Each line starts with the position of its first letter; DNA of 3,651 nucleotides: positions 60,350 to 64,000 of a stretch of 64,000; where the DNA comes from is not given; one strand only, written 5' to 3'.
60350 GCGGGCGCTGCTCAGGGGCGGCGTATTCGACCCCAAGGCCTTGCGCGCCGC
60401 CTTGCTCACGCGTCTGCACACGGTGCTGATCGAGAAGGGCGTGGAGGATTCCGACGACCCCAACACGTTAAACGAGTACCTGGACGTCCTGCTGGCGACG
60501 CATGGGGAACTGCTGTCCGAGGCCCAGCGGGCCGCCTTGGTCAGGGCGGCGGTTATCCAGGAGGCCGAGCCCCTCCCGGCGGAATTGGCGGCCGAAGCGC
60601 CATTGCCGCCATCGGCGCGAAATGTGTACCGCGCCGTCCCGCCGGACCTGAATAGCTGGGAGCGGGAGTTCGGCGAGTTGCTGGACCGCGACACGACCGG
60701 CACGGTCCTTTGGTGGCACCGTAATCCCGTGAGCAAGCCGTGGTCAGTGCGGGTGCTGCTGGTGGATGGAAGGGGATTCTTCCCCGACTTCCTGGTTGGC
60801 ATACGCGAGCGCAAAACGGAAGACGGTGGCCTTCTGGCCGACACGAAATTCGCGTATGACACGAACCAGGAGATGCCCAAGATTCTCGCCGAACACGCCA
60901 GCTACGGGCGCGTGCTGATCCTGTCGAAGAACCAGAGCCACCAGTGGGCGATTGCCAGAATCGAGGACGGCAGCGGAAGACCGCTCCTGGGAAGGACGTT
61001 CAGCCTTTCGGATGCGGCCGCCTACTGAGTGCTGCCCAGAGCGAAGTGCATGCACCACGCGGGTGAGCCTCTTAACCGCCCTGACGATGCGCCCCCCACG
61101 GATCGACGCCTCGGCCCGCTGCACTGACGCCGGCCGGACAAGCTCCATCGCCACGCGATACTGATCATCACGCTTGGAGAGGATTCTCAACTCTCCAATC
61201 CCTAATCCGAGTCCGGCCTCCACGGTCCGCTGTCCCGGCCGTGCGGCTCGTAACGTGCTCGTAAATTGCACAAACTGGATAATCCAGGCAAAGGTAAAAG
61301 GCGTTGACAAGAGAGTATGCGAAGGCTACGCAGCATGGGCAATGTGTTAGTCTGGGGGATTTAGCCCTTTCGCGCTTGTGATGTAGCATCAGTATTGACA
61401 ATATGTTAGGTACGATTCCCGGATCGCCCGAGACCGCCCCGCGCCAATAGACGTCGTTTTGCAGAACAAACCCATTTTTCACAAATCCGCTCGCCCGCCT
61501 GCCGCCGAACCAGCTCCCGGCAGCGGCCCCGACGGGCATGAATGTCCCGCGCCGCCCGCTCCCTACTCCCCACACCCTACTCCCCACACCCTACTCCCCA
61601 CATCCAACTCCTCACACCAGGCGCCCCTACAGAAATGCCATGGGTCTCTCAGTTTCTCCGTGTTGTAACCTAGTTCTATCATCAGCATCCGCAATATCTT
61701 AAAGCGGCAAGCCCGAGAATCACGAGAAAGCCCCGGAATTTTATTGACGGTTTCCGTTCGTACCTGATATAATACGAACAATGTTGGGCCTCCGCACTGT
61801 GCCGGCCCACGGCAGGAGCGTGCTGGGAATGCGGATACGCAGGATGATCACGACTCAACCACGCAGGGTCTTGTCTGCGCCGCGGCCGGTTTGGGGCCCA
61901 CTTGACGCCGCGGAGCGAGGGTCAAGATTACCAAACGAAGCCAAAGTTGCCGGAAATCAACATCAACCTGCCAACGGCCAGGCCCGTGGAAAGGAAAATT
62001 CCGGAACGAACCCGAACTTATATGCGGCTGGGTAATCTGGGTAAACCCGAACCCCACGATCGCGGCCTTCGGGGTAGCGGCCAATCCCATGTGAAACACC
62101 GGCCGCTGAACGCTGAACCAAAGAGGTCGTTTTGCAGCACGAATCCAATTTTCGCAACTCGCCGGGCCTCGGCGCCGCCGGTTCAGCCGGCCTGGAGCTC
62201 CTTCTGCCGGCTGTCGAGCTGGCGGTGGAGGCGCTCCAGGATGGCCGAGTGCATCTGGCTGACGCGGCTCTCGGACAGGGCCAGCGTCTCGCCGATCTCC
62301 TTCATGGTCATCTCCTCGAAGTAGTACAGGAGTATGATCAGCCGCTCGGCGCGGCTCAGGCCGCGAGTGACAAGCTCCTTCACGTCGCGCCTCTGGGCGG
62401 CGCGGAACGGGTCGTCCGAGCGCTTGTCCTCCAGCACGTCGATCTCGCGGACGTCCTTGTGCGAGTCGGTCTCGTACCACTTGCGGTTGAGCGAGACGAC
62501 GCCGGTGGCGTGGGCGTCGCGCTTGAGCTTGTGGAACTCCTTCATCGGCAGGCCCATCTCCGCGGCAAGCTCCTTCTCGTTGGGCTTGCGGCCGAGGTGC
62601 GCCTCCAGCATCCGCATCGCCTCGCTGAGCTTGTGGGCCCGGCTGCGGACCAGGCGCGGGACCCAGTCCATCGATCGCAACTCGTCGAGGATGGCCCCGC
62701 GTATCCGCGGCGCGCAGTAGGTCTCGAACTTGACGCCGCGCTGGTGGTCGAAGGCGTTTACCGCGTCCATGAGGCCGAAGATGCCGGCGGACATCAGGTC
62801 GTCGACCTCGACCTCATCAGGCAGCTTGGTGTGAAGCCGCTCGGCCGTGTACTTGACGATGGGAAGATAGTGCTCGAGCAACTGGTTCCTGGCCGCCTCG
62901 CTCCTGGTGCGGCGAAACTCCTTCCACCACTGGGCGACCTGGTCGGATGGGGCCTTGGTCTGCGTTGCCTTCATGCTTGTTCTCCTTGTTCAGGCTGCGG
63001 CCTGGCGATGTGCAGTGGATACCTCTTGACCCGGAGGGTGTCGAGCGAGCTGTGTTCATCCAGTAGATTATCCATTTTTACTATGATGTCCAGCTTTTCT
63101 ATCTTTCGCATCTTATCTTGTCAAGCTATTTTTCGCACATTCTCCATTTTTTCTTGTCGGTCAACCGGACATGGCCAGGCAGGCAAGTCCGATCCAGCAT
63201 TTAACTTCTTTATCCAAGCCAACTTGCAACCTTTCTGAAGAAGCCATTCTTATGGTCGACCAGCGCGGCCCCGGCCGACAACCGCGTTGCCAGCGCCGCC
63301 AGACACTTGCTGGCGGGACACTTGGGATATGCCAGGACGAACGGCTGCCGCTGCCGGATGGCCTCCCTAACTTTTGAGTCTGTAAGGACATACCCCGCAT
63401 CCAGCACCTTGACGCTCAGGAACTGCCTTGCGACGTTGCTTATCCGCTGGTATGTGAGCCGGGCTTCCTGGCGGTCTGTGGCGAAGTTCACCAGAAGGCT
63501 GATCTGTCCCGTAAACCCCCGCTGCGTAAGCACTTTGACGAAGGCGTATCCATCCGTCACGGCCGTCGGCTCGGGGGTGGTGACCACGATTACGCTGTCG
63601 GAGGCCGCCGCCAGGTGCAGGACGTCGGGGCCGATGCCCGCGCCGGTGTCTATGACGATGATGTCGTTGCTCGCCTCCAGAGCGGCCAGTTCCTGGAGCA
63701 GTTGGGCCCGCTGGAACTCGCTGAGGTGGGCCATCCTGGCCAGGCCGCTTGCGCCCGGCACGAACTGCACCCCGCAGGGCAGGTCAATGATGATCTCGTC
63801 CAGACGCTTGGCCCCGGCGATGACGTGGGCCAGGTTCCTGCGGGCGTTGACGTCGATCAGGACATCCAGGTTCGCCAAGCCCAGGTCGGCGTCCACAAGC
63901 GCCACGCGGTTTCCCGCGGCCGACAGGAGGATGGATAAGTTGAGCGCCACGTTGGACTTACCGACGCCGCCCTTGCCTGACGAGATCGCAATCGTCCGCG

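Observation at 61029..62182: Unexplained 1.15-kb interval with strong promoter, palindrome and 32-bp direct repeats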

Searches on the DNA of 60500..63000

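Call 3: search_rna_families(source=window, start=60500, end=63000, threshold=evalue, max_evalue=10, show_alignments=3)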
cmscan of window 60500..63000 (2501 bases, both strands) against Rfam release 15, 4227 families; matches with E-value up to 10: 1.
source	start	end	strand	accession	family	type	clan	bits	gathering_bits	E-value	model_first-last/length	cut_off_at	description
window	62155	62380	-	RF00222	IRES_Bag1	Cis-reg; IRES;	-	14.7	37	1.5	1-370/370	no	Bag-1 internal ribosome entry site (IRES)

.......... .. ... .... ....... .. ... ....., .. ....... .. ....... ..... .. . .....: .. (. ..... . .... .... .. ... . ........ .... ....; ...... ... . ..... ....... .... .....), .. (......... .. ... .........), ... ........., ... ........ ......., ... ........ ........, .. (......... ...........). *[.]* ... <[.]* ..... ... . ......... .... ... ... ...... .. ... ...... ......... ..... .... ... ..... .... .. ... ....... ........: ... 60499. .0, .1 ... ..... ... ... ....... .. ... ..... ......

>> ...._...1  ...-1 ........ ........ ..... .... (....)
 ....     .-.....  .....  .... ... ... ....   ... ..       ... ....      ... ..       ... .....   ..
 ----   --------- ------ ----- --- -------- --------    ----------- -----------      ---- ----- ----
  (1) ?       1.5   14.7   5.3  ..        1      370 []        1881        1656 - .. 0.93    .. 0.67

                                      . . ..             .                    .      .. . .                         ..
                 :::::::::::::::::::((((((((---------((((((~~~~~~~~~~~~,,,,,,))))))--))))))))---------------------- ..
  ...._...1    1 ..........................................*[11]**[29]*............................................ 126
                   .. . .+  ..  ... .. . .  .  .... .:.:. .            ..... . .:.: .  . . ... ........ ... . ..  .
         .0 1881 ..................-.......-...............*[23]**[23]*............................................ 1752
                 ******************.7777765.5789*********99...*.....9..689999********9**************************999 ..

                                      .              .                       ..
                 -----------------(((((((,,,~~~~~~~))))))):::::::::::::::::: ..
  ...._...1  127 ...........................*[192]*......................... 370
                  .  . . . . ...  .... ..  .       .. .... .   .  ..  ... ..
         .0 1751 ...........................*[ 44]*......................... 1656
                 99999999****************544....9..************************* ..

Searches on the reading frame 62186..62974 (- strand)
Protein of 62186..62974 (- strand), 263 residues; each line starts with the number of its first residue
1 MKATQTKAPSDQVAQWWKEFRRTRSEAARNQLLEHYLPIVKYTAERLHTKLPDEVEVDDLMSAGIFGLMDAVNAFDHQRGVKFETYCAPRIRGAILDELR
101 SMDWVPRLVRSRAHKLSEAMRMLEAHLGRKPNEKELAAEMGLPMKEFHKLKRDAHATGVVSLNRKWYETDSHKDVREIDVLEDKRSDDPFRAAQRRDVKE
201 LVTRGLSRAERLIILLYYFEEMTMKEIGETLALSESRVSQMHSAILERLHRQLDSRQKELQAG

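Call 55: search_protein_families(library=pfam, max_evalue=0.00001, proteins=[window:62186-62974:-])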
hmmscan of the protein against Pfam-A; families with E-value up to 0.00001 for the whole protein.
window:62186-62974:- (263 aa): 4 families
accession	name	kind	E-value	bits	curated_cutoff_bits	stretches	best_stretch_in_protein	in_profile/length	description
PF04542.20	Sigma70_r2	-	6.4e-15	55.1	24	1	32-104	1-70/71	Sigma-70 region 2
PF04545.22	Sigma70_r4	-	3.5e-13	49.3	24.1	1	205-249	4-48/50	Sigma-70, region 4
PF04539.22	Sigma70_r3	-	3.9e-10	40.1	25.3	1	114-189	4-74/78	Sigma-70 region 3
PF08281.18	Sigma70_r4_2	-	3.8e-06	26.9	25.7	1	205-248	10-53/54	Sigma-70, region 4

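Call 71: find_encoding_contigs(protein=window:62186-62974:-, flank=4000, max_places=8)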
Protein window:62186-62974:- (263 aa): no gene with exactly this product is on record in the collection.

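Call 72: find_related_loci(query=window:62186-62974:-, collection=metagenome_contigs, flank=3000)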
Query window:62186-62974:- (263 aa) in metagenome_contigs; peptide patterns used: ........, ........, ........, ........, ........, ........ (x = any residue, [..] = any of these).
600 stretches matched a pattern (row limit reached: there are more); 590 encode a relative of the query (tblastn E <= 1e-3); the best 80 are kept; 80 distinct loci.
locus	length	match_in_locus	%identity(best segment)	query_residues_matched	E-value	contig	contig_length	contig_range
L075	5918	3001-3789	80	1-263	1e-142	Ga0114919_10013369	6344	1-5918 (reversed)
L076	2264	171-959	78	1-263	3e-148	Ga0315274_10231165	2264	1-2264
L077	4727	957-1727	81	6-262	8e-140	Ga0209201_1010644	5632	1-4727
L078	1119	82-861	77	1-260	2e-151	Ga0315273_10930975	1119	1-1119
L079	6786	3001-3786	77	1-262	4e-137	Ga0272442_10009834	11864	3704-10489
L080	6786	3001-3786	76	1-262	7e-137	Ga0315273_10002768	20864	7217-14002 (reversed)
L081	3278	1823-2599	78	5-263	3e-141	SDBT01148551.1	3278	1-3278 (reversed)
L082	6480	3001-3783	76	1-261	2e-136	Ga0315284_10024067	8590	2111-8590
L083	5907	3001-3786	77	1-262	4e-135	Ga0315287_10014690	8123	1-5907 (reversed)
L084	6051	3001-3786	76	1-262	7e-135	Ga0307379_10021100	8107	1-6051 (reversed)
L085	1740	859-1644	76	1-260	3e-145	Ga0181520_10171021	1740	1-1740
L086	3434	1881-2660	76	4-263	5e-139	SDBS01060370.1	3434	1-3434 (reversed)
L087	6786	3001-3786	76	1-262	1e-134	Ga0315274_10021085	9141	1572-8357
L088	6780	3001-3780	74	3-262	4e-133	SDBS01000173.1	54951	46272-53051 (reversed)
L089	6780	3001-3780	77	1-260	4e-133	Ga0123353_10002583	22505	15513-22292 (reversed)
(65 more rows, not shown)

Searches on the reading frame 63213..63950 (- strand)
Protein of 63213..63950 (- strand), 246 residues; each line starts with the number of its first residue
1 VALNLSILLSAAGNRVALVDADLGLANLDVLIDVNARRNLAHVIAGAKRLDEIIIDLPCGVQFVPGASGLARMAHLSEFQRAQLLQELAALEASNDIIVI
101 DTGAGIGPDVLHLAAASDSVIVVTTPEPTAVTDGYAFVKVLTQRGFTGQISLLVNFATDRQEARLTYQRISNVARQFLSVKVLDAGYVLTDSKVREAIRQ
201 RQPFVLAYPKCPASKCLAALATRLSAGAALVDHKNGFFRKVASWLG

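Call 55: search_protein_families(library=pfam, max_evalue=0.00001, proteins=[window:63213-63950:-])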
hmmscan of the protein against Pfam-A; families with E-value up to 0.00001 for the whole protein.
window:63213-63950:- (246 aa): 2 families
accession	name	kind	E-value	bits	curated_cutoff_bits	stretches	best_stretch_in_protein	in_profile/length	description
PF13614.12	AAA_31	-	3.8e-09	37.2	27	1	2-132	19-155/177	AAA domain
PF10609.15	ParA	-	1.2e-06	28.6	27.1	0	95-224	112-245/246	NUBPL iron-transfer P-loop NTPase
